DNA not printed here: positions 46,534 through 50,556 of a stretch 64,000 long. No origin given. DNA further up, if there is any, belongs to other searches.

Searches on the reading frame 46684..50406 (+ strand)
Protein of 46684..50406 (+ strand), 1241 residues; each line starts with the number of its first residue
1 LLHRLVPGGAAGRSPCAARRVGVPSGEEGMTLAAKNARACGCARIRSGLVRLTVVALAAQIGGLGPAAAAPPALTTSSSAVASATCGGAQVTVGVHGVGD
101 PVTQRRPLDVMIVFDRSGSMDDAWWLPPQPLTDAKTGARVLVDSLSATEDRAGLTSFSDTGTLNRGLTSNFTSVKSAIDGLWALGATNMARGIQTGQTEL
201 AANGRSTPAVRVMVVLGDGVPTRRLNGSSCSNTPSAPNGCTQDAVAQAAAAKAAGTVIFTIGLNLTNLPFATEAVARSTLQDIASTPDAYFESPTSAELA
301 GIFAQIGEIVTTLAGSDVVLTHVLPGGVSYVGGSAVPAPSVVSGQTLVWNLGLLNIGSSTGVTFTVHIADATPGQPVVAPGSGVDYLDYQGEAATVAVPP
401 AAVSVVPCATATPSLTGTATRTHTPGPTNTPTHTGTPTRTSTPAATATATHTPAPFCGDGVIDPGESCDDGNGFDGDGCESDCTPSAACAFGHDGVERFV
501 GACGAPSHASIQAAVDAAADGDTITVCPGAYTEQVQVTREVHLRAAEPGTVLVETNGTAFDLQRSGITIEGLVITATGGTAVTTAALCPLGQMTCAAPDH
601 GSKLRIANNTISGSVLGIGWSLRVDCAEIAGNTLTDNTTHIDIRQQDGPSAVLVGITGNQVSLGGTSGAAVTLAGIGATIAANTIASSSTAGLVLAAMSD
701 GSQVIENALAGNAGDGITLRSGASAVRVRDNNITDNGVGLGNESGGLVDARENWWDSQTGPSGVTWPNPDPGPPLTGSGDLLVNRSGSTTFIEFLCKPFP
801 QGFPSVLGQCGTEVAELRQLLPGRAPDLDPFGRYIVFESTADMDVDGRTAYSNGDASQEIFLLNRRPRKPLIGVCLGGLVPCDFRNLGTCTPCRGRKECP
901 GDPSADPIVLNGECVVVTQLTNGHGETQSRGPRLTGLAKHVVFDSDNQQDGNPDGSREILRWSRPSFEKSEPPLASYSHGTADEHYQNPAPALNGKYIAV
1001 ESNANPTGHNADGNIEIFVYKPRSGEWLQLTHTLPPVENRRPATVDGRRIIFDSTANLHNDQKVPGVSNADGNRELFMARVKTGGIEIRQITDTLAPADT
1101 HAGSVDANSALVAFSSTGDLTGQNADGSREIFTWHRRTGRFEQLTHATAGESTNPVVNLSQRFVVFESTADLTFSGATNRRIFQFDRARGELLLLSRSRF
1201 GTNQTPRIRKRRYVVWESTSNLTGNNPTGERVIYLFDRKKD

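Call 63: search_protein_families(library=pfam, proteins=[window:46684-50406:+], max_evalue=0.00001)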
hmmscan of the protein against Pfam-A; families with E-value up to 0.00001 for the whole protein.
window:46684-50406:+ (1241 aa): 5 families
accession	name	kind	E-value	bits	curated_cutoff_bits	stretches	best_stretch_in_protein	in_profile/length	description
PF00092.34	VWA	-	2.7e-13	51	23.8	1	109-304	1-173/174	von Willebrand factor type A domain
PF13229.12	Beta_helix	-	8.5e-11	42.2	25.9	1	602-751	9-154/158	Right handed beta helix region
PF13519.12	VWA_2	-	1.1e-10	42.5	27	1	110-219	1-106/107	von Willebrand factor type A domain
PF05048.19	NosD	-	9e-09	35.5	23.6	1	603-741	26-154/212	Periplasmic copper-binding protein (NosD)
PF13948.11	DUF4215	-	5e-06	27.1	27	1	455-483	19-46/47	Domain of unknown function (DUF4215)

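Call 64: search_protein_families(library=ncbifam, proteins=[window:46684-50406:+], max_evalue=0.01)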
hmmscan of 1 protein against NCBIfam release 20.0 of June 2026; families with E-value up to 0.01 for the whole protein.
window:46684-50406:+ (1241 aa): 3 families
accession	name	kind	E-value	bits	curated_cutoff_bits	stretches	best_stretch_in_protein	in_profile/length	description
TIGR04247.1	NosD_copper_fam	subfamily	6.5e-14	51.3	300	1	511-638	1-119/377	nitrous oxide reductase family maturation protein NosD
TIGR02232.1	myxo_disulf_rpt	repeat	5.2e-09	35.8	20.8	1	456-484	3-31/38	cysteine-rich acidic repeat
NF047854.1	LIC10774_subfam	equivalog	0.00083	18.4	380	0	666-742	192-273/358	LIC10774/LIC10365 family surface protein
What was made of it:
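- Tried and rejected: The other beta-helix protein in the window (46684-50409) is a VWA/NosD-like protein, not choice-of-anchor Q (calls 63, 64).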
